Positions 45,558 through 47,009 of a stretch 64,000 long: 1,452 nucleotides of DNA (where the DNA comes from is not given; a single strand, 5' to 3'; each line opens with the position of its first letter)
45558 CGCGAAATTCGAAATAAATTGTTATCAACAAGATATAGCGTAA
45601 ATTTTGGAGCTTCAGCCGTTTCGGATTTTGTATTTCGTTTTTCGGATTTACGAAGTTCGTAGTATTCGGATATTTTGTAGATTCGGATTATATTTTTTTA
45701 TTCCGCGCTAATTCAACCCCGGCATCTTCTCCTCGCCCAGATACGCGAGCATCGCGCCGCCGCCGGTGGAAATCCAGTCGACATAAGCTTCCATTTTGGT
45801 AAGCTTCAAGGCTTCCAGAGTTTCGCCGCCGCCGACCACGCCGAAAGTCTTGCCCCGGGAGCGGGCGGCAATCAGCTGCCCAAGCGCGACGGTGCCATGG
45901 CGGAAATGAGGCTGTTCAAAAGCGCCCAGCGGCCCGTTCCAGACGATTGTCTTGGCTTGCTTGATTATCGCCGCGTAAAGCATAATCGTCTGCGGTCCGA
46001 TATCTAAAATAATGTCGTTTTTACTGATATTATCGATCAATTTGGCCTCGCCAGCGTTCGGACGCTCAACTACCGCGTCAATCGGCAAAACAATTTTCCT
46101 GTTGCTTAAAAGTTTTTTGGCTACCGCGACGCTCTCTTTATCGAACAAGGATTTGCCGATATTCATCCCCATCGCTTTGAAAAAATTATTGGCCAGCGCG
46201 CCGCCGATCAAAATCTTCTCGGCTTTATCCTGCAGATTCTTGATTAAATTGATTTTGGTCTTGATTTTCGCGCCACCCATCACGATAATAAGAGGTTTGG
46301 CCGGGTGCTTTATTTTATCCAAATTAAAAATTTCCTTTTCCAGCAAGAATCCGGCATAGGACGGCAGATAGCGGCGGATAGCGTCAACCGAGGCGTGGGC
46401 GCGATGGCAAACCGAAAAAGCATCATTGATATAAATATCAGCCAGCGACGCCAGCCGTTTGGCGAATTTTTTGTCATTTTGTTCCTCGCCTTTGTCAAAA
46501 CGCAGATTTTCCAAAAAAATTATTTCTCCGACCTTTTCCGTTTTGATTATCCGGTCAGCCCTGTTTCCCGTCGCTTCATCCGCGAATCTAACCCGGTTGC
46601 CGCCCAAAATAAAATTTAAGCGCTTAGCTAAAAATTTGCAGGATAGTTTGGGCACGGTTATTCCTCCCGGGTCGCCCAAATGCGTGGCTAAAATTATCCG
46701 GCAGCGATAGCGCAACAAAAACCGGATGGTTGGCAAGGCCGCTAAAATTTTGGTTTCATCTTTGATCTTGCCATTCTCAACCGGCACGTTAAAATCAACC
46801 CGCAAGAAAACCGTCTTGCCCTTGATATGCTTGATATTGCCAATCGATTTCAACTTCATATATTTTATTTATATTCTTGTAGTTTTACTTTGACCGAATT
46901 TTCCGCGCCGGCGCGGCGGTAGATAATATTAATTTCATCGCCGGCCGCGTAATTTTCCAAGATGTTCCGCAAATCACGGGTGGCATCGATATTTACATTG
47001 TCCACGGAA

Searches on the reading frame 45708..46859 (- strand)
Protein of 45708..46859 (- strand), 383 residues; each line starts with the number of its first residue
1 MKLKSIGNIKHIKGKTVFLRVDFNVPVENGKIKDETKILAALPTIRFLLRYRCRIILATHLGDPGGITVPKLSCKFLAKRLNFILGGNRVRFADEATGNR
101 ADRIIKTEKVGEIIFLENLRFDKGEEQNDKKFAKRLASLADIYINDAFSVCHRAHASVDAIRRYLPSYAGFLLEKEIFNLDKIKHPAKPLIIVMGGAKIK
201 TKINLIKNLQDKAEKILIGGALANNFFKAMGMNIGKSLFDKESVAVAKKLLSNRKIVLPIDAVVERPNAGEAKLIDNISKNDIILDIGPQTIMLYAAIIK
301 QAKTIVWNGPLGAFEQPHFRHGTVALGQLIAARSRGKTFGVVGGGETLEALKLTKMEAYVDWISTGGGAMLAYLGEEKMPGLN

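Call 41: search_protein_families(library=pfam, proteins=[window:45708-46859:-])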
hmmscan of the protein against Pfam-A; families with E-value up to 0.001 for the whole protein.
window:45708-46859:- (383 aa): 1 family
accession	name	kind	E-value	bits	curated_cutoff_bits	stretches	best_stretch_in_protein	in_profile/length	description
PF00162.24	PGK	-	5.7e-126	421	27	1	11-374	5-376/379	Phosphoglycerate kinase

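Call 56: find_homologous_proteins(query=window:45708-46859:-, max_evalue=1e-50)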
Query window:45708-46859:- (383 aa): 7978 proteins with E <= 1e-50 among 8000 candidates; the best 120 are listed.
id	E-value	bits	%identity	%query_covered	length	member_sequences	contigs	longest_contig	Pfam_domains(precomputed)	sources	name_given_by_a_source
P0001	1.3e-248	842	100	100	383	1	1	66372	PF00162.25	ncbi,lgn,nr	ncbi:MAG: phosphoglycerate kinase [Patescibacteria group bacterium]|nr:phosphoglycerate kinase [Pate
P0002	2.5e-203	693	81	100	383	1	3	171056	PF00162.25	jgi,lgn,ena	jgi:phosphoglycerate kinase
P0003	6.2e-194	662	77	100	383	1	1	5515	PF00162.25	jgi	jgi:3-phosphoglycerate kinase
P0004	6.7e-193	659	77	100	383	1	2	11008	PF00162.25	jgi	jgi:3-phosphoglycerate kinase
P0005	7.0e-192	655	75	100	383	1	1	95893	PF00162.25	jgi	jgi:phosphoglycerate kinase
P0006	2.5e-190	650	75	100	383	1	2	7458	PF00162.25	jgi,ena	jgi:3-phosphoglycerate kinase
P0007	1.3e-189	648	75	100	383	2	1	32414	PF00162.25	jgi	jgi:phosphoglycerate kinase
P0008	2.0e-189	647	75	100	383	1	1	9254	PF00162.25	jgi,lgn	jgi:phosphoglycerate kinase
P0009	4.1e-187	640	74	100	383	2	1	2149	PF00162.25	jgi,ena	-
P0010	6.4e-187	639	74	100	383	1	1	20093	PF00162.25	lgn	-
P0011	1.3e-186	638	74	100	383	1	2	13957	PF00162.25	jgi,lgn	jgi:phosphoglycerate kinase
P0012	2.8e-183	627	73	100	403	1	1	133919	PF00162.25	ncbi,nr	ncbi:MAG: phosphoglycerate kinase [Patescibacteria group bacterium]|nr:phosphoglycerate kinase [Pate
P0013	4.4e-183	626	73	100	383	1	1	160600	PF00162.25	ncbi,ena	-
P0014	1.1e-179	615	70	100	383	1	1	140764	PF00162.25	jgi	jgi:3-phosphoglycerate kinase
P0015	2.1e-178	611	73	100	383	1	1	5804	PF00162.25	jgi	jgi:phosphoglycerate kinase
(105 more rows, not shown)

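Call 57: find_encoding_contigs(protein=P0002, flank=10000, max_places=3)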
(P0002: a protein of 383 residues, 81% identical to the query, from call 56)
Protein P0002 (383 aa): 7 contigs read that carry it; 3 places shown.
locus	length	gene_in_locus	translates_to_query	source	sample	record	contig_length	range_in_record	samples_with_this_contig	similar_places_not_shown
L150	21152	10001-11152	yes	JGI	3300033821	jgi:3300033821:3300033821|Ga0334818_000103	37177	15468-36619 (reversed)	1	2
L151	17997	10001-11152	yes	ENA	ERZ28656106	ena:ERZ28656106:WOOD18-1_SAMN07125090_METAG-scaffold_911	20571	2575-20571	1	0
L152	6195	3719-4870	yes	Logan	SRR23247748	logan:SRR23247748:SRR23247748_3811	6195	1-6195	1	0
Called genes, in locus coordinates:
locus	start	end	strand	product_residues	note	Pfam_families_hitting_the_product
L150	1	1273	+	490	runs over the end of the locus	PF00749:tRNA-synt_1c, PF19269:Anticodon_2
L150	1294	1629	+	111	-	-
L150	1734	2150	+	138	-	-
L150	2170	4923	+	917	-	PF02861:Clp_N, PF00004:AAA, PF17871:AAA_lid_9, PF00158:Sigma54_activat (weak), PF07724:AAA_2, PF07728:AAA_5, PF00004:AAA, PF10431:ClpB_D2-small, +5 more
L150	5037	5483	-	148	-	-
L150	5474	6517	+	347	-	PF00953:Glycos_transf_4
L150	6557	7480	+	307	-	PF02677:QueH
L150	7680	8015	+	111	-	-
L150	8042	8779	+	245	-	PF18900:DUF5656 (weak)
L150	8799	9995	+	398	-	PF13180:PDZ_2, PF17820:PDZ_6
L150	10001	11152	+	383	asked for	PF00162:PGK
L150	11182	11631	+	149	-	PF00293:NUDIX, PF14815:NUDIX_4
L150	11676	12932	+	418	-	PF03952:Enolase_N, PF00113:Enolase_C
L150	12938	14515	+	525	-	PF01676:Metalloenzyme, PF06415:iPGM_N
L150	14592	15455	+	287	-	PF01676:Metalloenzyme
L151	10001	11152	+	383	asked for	PF00162:PGK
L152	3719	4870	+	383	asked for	PF00162:PGK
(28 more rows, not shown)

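Call 58: find_encoding_contigs(protein=P0005, flank=10000, max_places=2)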
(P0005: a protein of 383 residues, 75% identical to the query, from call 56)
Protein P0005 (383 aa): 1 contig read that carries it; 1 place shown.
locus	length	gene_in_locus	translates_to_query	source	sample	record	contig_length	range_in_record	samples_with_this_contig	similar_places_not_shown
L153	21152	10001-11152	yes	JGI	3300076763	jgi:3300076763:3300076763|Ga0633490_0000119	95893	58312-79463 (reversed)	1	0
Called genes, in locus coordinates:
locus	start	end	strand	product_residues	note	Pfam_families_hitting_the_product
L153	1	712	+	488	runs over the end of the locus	PF00749:tRNA-synt_1c, PF19269:Anticodon_2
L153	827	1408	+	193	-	PF06941:NT5C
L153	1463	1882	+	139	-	-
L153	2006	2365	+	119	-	-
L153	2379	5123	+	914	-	PF02861:Clp_N, PF00004:AAA, PF17871:AAA_lid_9, PF00158:Sigma54_activat (weak), PF07724:AAA_2, PF07728:AAA_5, PF00004:AAA, PF10431:ClpB_D2-small, +6 more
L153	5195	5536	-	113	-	-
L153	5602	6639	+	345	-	PF00953:Glycos_transf_4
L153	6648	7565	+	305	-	PF02677:QueH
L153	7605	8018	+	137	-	-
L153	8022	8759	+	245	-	PF18900:DUF5656 (weak)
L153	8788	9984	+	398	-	PF13180:PDZ_2, PF17820:PDZ_6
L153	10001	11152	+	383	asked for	PF00162:PGK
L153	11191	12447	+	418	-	PF03952:Enolase_N, PF00113:Enolase_C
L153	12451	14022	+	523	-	PF01676:Metalloenzyme, PF06415:iPGM_N, PF00884:Sulfatase (weak)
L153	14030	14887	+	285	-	PF01676:Metalloenzyme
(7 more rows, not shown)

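Call 59: find_encoding_contigs(protein=P0004, flank=10000, max_places=2)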
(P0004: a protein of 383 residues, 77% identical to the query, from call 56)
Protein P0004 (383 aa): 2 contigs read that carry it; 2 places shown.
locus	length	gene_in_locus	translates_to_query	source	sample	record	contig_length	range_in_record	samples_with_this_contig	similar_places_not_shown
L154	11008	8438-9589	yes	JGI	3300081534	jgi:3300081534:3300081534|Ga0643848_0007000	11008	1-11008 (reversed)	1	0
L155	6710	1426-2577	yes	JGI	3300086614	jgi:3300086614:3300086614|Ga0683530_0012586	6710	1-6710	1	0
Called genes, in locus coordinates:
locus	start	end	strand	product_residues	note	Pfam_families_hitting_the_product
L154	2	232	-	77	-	?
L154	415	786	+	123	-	-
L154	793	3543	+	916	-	PF02861:Clp_N, PF13401:AAA_22 (faint), PF00004:AAA, PF17871:AAA_lid_9, PF07724:AAA_2, PF07728:AAA_5, PF00004:AAA (weak), PF10431:ClpB_D2-small, +7 more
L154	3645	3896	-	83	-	-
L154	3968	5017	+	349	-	PF00953:Glycos_transf_4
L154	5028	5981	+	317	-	PF02677:QueH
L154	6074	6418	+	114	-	-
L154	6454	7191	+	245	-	PF18900:DUF5656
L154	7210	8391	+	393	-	PF13180:PDZ_2, PF17820:PDZ_6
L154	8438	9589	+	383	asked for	PF00162:PGK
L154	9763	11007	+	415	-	?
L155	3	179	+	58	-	?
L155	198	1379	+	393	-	PF13180:PDZ_2, PF17820:PDZ_6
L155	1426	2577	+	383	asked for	PF00162:PGK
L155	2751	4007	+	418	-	PF03952:Enolase_N, PF00113:Enolase_C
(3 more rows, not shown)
